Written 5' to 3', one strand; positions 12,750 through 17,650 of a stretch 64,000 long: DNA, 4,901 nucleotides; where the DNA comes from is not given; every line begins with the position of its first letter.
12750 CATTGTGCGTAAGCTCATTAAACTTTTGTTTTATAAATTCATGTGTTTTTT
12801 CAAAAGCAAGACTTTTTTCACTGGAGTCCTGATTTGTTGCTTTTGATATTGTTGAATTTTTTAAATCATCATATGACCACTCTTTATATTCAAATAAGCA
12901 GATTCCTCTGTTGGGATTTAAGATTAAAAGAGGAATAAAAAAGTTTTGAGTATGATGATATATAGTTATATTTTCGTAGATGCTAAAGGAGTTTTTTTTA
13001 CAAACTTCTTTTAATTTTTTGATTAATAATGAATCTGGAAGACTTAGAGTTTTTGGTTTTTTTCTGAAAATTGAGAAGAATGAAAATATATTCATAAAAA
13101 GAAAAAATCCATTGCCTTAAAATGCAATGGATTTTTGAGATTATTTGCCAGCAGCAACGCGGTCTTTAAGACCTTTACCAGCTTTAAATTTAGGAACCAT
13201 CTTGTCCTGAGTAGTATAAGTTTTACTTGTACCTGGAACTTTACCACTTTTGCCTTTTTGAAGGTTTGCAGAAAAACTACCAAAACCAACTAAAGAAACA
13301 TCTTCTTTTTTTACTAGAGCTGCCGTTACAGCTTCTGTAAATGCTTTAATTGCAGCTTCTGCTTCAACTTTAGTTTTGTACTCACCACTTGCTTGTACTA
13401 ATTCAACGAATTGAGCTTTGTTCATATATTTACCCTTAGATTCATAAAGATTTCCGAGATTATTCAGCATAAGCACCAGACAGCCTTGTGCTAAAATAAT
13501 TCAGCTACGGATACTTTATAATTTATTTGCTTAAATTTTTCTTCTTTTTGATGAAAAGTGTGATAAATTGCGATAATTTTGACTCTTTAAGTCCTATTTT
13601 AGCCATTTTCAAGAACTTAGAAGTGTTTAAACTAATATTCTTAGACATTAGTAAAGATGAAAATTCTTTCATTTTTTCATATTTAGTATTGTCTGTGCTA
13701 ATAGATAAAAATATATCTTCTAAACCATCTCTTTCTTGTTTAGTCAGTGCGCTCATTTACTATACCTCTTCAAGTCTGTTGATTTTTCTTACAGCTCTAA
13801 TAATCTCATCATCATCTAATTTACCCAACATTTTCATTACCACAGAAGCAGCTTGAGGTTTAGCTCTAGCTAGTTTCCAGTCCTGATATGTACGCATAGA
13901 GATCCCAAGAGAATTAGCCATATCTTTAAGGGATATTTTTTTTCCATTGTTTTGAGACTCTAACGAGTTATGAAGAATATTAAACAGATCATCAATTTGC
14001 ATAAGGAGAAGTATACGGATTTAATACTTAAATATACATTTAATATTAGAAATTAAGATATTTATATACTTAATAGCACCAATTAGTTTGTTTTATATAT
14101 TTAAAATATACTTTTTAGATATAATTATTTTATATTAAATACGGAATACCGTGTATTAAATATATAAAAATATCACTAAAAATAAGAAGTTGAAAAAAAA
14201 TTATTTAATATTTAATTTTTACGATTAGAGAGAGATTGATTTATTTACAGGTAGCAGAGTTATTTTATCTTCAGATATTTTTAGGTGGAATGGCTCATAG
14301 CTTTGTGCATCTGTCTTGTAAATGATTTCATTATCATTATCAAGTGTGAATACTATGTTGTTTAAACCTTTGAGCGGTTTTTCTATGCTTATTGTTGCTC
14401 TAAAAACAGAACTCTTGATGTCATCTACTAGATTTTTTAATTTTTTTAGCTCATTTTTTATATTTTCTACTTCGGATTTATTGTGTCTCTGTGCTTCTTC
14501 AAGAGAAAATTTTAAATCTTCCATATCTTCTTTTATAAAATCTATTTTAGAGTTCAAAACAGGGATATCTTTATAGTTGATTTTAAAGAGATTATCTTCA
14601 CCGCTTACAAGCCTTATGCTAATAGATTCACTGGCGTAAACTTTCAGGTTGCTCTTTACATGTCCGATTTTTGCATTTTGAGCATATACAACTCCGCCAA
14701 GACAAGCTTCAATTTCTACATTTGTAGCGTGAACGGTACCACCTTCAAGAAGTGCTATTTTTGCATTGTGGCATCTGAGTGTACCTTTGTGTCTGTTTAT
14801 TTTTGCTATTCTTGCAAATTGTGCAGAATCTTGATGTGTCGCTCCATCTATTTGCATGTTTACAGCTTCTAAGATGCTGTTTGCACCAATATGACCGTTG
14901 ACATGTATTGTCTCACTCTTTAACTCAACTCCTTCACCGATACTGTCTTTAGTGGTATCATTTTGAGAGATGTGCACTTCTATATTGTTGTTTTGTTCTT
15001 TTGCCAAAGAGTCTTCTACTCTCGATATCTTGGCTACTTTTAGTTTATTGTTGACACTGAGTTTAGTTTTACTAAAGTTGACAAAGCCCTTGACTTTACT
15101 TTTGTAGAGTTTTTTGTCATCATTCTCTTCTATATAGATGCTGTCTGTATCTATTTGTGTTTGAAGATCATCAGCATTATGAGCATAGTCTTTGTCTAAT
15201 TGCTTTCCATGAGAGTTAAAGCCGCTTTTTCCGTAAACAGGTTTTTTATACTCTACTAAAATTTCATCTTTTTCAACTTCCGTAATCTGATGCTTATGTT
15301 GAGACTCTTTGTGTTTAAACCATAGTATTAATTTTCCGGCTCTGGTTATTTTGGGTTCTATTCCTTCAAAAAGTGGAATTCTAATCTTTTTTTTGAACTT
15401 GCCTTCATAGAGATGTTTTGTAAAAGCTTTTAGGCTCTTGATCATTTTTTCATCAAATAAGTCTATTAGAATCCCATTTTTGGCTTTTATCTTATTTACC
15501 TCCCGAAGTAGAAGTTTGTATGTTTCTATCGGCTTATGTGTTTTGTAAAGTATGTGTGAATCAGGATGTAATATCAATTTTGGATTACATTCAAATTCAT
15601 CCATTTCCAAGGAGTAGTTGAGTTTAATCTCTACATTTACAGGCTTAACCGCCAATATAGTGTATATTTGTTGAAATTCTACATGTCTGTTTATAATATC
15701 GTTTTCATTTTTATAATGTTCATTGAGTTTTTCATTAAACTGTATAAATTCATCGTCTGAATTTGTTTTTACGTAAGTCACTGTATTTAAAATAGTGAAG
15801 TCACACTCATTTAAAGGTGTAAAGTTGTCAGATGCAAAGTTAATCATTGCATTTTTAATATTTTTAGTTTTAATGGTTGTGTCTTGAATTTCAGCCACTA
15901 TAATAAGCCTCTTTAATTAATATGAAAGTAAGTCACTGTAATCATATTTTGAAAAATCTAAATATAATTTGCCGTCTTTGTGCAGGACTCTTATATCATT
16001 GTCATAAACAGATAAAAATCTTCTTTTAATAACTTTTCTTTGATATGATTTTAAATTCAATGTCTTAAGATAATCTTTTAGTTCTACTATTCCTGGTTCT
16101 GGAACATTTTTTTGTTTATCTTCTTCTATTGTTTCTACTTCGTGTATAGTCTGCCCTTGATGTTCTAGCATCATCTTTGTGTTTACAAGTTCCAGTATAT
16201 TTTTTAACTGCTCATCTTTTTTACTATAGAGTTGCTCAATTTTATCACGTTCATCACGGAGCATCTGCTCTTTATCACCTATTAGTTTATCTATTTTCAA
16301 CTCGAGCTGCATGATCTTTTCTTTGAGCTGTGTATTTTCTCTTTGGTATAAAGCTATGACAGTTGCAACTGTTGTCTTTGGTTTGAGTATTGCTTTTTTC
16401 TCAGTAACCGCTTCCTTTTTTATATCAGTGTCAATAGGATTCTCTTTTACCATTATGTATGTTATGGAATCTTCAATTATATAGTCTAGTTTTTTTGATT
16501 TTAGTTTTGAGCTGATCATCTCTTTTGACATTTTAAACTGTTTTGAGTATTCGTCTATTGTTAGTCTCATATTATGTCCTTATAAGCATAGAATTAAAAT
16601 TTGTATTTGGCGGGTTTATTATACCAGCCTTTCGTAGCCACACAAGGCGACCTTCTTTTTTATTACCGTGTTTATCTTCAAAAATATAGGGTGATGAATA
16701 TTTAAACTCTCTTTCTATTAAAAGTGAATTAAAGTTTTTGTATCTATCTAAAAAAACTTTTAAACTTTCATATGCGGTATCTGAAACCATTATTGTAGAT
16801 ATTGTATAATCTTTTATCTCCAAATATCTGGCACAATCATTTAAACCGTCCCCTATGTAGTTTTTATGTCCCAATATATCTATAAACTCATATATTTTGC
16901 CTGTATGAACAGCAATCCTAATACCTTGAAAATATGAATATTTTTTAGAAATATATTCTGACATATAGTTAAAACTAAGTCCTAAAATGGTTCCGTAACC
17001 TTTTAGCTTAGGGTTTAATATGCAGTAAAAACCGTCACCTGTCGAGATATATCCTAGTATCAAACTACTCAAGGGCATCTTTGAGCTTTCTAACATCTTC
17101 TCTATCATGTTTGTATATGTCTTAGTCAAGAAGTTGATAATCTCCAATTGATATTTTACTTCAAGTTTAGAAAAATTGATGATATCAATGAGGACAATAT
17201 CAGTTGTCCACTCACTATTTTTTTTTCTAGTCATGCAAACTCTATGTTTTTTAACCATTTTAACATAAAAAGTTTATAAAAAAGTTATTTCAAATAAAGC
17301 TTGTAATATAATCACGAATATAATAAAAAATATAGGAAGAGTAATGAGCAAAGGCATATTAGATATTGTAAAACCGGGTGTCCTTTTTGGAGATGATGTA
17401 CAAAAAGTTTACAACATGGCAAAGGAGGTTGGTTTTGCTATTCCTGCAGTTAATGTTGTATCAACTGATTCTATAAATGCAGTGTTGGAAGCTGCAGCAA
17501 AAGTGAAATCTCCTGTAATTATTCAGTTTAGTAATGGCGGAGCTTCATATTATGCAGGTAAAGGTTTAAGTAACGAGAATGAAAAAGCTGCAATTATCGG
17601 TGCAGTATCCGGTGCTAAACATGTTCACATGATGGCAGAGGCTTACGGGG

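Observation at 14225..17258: Tightly packed operon: minimal nucleotidyl cyclase + HTH/coiled-coil protein + DUF342 beta-helix protein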

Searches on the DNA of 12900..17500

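Call 72: search_rna_families(source=window, start=12900, end=17500, threshold=evalue, max_evalue=1)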
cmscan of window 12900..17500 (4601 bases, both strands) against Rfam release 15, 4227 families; matches with E-value up to 1: 2.
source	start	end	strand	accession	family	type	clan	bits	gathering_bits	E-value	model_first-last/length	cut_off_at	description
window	13097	13192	-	RF02074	STnc240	Gene; sRNA;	-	33.3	55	0.029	1-77/77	no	Enterobacterial sRNA STnc240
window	13082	13151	-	RF02445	SpR14_sRNA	Gene; sRNA;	-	30.5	50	0.19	1-80/80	no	Streptococcus sRNA SpR14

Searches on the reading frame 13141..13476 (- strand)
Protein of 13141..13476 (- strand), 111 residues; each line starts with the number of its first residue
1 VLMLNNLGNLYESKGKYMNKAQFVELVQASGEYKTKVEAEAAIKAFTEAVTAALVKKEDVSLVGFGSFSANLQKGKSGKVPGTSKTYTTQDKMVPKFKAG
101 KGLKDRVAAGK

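Call 3: search_protein_families(library=pfam, proteins=[window:13141-13476:-], max_evalue=1)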
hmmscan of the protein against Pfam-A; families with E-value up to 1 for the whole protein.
window:13141-13476:- (111 aa): 5 families
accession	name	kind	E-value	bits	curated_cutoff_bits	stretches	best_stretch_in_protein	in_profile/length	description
PF00216.26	Bac_DNA_binding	-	1.2e-21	77.2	22.4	1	18-107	1-89/90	Bacterial DNA-binding protein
PF18291.6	HU-HIG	-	0.0061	17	26.2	1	19-107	33-118/125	HU domain fused to wHTH, Ig, or Glycine-rich motif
PF18175.6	HU-CCDC81_bac_2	-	0.025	14.9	35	1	38-73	17-52/70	CCDC81-like prokaryotic HU domain 2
PF13181.12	TPR_8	-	0.1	13.3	25.7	0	4-17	4-17/34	Tetratricopeptide repeat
PF00515.34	TPR_1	-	0.23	11.8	27.8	1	4-17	4-17/34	Tetratricopeptide repeat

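Call 4: search_protein_families(library=ncbifam, proteins=[window:13141-13476:-], max_evalue=1)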
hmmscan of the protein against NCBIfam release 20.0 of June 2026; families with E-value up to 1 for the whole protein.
window:13141-13476:- (111 aa): 7 families
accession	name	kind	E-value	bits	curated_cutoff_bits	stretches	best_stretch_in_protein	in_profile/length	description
NF001222.0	PRK00199.1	equivalog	3.6e-16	59.2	115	1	18-109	1-92/95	integration host factor subunit beta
NF007945.0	PRK10664.1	equivalog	6.5e-16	58.7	157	1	18-107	1-89/90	nucleoid-associated protein HU-beta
TIGR00988.1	hip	equivalog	1.1e-14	54.5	119.95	1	20-109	3-92/94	integration host factor subunit beta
NF008023.0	PRK10753.1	equivalog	4.8e-13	49.3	162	1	18-107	1-89/90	nucleoid-associated protein HU-alpha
NF001401.0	PRK00285.1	equivalog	9.6e-11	41.7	111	1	16-109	4-96/103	integration host factor subunit alpha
TIGR00987.1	himA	equivalog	9.9e-09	35.5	120.25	1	35-109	18-92/96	integration host factor subunit alpha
NF047480.1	Lepto_Lp29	subfamily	0.0062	16.5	75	1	53-105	29-80/212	Lp29 family lipoprotein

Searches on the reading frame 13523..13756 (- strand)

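Call 3: search_protein_families(library=pfam, proteins=[window:13523-13756:-], max_evalue=1)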
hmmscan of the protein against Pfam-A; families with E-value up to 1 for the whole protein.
window:13523-13756:- (77 aa): 0 families

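Call 4: search_protein_families(library=ncbifam, proteins=[window:13523-13756:-], max_evalue=1)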
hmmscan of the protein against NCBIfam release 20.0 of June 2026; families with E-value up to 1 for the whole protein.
window:13523-13756:- (77 aa): 1 family
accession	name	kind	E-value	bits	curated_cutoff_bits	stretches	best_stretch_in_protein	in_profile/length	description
NF009804.0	PRK13288.1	equivalog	0.054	13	218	1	24-70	82-130/215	pyrophosphatase PpaX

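Call 5: search_protein_families(library=padloc, proteins=[window:13523-13756:-], max_evalue=1)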
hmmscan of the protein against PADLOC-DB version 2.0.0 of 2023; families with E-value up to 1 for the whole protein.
window:13523-13756:- (77 aa): 0 families

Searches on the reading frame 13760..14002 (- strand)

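Call 3: search_protein_families(library=pfam, proteins=[window:13760-14002:-], max_evalue=1)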
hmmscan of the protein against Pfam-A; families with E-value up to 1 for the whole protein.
window:13760-14002:- (80 aa): 9 families
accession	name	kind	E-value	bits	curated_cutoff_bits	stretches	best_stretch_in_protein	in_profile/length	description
PF13022.12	HTH_Tnp_1_2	-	0.0037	17.8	27.9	1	18-43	22-47/122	Helix-turn-helix of insertion element transposase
PF04967.18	HTH_10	-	0.013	15.7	23.1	1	21-41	22-42/53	HTH DNA binding domain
PF10668.15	Phage_terminase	-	0.022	14.9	22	1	19-43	19-43/67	Phage terminase small subunit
PF07638.17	Sigma70_ECF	-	0.039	14.3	21.1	1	24-51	153-181/185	ECF sigma factor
PF07453.19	NUMOD1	-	0.058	14.1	22.8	1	24-38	18-32/37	NUMOD1 domain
PF12844.13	HTH_19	-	0.063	13.6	30.2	1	21-52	11-41/64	Helix-turn-helix domain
PF16014.10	SAP130_C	-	0.069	12.6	27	1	19-48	299-327/406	Histone deacetylase complex subunit SAP130 C-terminus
PF01325.25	Fe_dep_repress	-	0.072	13.7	26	0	44-68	28-52/60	Iron dependent repressor, N-terminal DNA binding domain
PF01381.28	HTH_3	-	0.072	13.6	23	1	21-50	8-37/55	Helix-turn-helix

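Call 4: search_protein_families(library=ncbifam, proteins=[window:13760-14002:-], max_evalue=1)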
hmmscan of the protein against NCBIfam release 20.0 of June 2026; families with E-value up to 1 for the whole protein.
window:13760-14002:- (80 aa): 4 families
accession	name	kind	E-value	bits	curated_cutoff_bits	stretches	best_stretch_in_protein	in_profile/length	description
NF007481.0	PRK10072.1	equivalog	0.0021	18.5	110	1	19-57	43-82/96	HTH-type transcriptional regulator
NF041265.1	NadS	equivalog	0.0088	16.3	60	1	22-53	43-74/94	NadS family protein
NF041951.1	phage_RstR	subfamily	0.01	16.1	80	1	12-53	5-46/108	RstR family transcriptional repressor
NF040601.1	TerS_not_xtmA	equivalog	0.046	13.4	120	1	18-44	18-44/233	phage terminase small subunit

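Call 5: search_protein_families(library=padloc, proteins=[window:13760-14002:-], max_evalue=1)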
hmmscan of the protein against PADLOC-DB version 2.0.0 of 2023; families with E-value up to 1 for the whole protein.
window:13760-14002:- (80 aa): 1 family
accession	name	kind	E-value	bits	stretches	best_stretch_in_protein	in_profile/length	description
PDLC02590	DrmC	-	0.017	13.6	1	14-65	15-62/88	DrmC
